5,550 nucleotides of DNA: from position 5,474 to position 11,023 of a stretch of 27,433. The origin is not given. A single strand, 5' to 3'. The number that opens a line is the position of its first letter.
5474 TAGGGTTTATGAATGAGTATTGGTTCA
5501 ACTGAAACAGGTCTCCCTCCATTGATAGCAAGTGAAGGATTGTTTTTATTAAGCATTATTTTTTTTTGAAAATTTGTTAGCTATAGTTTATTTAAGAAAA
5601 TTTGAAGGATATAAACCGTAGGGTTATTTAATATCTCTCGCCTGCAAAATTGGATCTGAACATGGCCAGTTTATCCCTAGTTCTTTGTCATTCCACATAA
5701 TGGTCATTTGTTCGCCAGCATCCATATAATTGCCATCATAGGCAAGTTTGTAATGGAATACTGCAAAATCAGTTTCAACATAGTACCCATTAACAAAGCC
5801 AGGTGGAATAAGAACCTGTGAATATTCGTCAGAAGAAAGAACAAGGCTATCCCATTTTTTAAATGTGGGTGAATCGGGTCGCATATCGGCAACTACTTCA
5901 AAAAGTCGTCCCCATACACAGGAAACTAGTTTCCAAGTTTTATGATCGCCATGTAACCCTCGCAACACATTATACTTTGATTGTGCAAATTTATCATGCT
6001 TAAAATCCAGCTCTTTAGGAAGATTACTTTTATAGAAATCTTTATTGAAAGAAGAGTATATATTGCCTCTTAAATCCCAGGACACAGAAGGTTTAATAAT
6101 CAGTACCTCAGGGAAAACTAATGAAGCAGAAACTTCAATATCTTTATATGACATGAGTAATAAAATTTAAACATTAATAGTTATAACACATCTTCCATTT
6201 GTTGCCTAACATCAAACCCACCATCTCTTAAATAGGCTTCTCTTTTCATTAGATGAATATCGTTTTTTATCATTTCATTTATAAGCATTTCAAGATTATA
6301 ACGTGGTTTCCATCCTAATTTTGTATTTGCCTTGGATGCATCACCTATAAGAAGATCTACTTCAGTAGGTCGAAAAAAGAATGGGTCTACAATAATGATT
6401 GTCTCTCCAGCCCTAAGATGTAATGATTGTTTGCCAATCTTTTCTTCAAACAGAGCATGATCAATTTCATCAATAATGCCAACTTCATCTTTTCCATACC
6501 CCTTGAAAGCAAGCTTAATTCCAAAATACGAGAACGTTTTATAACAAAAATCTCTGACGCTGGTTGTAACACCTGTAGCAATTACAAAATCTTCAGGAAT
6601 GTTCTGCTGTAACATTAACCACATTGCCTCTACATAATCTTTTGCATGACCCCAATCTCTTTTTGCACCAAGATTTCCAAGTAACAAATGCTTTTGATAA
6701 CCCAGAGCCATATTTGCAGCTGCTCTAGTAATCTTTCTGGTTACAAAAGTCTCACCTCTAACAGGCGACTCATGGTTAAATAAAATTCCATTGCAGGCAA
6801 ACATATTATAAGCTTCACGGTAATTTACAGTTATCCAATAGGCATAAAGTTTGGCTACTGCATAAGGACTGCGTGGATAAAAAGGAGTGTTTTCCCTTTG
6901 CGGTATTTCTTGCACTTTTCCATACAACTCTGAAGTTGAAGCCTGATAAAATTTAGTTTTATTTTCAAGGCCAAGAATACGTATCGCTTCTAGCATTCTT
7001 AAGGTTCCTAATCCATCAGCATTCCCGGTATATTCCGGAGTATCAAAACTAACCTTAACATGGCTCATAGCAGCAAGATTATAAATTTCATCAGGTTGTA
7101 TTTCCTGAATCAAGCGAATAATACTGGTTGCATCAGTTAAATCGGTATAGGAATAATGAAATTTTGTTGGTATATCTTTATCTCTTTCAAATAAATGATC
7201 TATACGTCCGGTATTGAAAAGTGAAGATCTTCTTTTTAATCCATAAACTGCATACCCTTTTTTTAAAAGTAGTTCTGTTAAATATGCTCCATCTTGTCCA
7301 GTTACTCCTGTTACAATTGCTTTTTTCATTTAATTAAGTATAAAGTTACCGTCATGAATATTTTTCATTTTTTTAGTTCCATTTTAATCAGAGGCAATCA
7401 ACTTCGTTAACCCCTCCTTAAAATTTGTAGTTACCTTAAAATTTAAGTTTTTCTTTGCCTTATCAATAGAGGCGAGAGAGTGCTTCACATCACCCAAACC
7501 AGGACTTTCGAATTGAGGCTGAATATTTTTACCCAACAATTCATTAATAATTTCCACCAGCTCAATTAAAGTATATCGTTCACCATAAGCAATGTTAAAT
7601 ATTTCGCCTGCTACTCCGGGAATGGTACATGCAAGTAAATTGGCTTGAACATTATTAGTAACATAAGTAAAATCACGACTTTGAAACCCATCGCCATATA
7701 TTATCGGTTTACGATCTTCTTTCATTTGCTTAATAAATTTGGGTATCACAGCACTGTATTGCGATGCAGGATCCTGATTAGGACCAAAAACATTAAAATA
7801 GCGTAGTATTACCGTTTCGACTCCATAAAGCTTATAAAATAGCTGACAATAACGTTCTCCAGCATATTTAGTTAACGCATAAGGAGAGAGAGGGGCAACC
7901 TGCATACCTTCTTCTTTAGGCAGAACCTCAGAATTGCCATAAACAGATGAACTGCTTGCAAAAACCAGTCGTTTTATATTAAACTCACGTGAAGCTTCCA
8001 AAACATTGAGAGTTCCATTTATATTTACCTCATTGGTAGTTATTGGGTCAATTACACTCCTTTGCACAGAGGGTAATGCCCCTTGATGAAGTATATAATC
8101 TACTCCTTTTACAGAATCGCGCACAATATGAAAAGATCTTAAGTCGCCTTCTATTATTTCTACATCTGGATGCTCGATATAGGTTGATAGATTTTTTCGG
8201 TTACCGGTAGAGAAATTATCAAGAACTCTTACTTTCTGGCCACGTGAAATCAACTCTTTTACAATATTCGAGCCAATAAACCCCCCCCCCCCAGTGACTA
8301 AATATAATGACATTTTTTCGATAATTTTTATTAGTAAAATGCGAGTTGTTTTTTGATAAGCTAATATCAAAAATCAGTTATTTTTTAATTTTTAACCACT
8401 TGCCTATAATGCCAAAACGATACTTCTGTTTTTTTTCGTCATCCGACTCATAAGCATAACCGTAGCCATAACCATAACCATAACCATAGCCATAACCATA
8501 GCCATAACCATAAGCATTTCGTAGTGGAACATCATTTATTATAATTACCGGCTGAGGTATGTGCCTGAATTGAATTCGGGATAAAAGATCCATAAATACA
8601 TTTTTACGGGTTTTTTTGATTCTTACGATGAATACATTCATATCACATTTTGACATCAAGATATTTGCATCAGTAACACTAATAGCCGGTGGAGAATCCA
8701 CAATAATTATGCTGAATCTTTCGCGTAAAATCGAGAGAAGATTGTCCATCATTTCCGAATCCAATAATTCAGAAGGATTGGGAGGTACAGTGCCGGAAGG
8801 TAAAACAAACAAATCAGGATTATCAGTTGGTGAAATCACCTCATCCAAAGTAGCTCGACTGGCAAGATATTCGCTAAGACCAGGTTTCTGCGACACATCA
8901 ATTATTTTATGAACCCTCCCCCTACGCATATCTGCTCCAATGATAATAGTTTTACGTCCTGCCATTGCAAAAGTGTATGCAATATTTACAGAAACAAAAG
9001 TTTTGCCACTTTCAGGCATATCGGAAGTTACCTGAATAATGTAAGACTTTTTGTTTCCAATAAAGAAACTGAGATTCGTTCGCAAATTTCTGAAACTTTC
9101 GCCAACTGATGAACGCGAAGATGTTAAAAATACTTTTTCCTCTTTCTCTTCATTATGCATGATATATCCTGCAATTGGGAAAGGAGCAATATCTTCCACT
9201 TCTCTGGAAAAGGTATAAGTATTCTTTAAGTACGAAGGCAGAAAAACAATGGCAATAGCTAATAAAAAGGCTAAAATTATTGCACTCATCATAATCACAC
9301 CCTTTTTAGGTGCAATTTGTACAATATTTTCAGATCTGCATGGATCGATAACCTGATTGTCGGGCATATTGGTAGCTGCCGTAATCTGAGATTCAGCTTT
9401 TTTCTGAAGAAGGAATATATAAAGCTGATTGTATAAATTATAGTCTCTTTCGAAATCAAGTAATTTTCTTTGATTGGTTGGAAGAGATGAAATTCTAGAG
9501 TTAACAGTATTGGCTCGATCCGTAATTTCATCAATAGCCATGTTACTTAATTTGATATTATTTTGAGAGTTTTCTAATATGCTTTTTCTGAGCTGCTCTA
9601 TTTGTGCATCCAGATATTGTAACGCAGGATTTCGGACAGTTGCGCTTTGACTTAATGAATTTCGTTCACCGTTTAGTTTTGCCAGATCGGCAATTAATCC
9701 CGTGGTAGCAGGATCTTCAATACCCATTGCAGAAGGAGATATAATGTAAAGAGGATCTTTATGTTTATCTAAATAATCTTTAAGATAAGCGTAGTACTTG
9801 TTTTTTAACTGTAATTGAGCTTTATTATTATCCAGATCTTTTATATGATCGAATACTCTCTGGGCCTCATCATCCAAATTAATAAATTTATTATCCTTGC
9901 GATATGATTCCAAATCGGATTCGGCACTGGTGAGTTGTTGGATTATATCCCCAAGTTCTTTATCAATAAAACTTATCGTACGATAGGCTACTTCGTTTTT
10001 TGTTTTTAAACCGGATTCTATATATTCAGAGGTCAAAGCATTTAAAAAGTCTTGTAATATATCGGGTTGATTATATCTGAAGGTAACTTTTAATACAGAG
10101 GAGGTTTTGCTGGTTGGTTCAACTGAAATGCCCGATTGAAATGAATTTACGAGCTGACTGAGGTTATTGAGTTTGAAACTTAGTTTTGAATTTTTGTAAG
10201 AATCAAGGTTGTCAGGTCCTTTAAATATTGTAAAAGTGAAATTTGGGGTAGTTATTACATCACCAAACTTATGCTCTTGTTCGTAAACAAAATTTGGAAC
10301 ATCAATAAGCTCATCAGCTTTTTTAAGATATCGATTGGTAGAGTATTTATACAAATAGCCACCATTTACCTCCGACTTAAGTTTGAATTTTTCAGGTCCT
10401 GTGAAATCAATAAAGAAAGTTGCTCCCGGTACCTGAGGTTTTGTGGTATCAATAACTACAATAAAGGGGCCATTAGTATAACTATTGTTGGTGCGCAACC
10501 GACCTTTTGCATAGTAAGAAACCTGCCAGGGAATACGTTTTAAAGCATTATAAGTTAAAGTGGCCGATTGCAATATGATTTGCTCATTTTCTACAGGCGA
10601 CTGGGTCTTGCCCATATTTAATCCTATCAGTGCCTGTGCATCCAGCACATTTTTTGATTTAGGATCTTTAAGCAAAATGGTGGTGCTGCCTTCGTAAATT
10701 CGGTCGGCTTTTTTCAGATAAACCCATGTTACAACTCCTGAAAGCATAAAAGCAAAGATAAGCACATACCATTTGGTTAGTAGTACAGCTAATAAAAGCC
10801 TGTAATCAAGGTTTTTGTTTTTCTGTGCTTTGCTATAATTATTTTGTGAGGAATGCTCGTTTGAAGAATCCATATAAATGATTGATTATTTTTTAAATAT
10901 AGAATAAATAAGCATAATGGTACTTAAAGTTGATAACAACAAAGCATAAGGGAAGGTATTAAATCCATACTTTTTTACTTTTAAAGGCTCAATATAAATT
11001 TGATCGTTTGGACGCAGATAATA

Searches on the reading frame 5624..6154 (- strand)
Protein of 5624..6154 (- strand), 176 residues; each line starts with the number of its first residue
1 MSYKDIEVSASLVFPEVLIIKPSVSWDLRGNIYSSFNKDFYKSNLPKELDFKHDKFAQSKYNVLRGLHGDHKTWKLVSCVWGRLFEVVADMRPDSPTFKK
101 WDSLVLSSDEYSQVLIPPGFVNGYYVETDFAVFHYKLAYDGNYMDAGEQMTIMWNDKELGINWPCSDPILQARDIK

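Call 11: search_protein_families(library=pfam, proteins=[window:5624-6154:-])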
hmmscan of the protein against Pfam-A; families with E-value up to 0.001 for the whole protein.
window:5624-6154:- (176 aa): 1 family
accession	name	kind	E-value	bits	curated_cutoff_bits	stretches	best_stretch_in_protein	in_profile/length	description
PF00908.23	dTDP_sugar_isom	-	1.5e-39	135.8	27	1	14-175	4-161/168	dTDP-4-dehydrorhamnose 3,5-epimerase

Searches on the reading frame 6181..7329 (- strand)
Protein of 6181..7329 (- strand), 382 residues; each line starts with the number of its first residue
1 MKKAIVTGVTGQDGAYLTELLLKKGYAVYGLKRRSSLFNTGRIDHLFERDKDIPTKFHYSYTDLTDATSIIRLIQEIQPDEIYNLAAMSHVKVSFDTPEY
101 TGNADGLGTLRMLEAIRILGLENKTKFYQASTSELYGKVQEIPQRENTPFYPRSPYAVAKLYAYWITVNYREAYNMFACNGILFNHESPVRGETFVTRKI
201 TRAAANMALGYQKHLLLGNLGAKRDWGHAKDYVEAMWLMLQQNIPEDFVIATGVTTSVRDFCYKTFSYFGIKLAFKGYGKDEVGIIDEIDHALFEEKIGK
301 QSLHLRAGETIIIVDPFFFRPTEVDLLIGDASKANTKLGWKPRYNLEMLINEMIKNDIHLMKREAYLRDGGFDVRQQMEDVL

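Call 11: search_protein_families(library=pfam, proteins=[window:6181-7329:-])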
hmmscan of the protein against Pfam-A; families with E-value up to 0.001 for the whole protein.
window:6181-7329:- (382 aa): 3 families
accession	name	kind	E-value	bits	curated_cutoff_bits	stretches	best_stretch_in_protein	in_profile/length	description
PF16363.11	GDP_Man_Dehyd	-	1.1e-143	479.2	27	1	5-353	1-332/332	GDP-mannose 4,6 dehydratase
PF01370.27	Epimerase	-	7.1e-74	248.7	20.9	1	5-251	2-240/240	NAD dependent epimerase/dehydratase family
PF04321.23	RmlD_sub_bind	-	1.1e-06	28.4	27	1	4-161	3-130/287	RmlD substrate binding domain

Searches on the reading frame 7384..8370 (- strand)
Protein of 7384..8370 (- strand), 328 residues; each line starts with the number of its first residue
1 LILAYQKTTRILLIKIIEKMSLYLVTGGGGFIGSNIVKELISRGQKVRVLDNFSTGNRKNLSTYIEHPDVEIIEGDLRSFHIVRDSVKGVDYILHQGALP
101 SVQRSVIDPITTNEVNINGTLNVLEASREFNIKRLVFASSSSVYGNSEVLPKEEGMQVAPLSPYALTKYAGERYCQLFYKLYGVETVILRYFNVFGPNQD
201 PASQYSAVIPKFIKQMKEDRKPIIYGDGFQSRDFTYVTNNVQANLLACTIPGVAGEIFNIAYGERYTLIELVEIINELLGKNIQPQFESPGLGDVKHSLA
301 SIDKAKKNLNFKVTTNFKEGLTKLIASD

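Call 11: search_protein_families(library=pfam, proteins=[window:7384-8370:-])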
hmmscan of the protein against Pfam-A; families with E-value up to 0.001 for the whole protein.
window:7384-8370:- (328 aa): 8 families
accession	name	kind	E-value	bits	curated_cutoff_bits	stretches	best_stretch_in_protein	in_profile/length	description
PF01370.27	Epimerase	-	1.2e-61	208.6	20.9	1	24-261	2-240/240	NAD dependent epimerase/dehydratase family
PF16363.11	GDP_Man_Dehyd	-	1.8e-53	182.6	27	1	24-323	1-331/332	GDP-mannose 4,6 dehydratase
PF01073.25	3Beta_HSD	-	4.8e-29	101.7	22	1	24-248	1-229/280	3-beta hydroxysteroid dehydrogenase/isomerase family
PF02719.21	Polysacc_synt_2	-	1.4e-17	64.2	20.2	1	24-284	2-252/293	Polysaccharide biosynthesis protein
PF07993.18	NAD_binding_4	-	7.2e-11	42.2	20.1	1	25-214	1-227/258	Male sterility protein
PF13460.12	NAD_binding_10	-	2.2e-10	41.1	27.2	1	27-174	1-130/184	NAD(P)H-binding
PF04321.23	RmlD_sub_bind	-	1.9e-09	37.4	27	1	24-198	4-155/287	RmlD substrate binding domain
PF05368.20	NmrA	-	2.3e-05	24.6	27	1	23-139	5-106/298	NmrA-like family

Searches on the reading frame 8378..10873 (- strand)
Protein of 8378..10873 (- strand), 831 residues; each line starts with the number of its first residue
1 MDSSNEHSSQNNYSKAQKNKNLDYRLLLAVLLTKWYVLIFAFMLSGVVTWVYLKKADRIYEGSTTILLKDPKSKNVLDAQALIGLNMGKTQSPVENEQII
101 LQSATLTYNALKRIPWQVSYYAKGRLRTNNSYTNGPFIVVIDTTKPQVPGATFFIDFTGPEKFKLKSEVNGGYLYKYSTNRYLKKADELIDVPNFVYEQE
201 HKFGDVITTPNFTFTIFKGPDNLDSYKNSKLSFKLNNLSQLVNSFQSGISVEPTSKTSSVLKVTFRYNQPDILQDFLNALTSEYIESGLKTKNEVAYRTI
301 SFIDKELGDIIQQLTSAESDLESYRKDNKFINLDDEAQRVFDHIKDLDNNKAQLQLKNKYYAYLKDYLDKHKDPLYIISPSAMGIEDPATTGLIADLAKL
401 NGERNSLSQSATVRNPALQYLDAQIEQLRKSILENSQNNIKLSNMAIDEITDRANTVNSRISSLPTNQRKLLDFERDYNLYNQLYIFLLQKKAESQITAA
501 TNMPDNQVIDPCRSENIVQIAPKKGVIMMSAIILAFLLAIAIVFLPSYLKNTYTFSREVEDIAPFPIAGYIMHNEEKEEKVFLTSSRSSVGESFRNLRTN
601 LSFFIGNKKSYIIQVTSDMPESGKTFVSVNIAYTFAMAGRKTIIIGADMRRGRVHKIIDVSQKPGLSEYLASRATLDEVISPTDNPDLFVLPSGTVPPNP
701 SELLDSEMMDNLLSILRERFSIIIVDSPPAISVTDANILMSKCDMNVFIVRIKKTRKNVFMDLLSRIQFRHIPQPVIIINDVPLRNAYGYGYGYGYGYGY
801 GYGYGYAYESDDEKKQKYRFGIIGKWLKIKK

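Call 11: search_protein_families(library=pfam, proteins=[window:8378-10873:-])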
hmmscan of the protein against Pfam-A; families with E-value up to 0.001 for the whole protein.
window:8378-10873:- (831 aa): 3 families
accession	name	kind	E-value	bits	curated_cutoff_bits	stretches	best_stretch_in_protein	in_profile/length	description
PF13807.11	GNVR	-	7.9e-10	39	27.7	1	468-545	3-79/82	G-rich domain on putative tyrosine kinase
PF13614.12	AAA_31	-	4.7e-09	36.9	27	1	621-742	12-140/177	AAA domain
PF02706.20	Wzz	-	0.00026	21.7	25.5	1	22-110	3-87/91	Chain length determinant protein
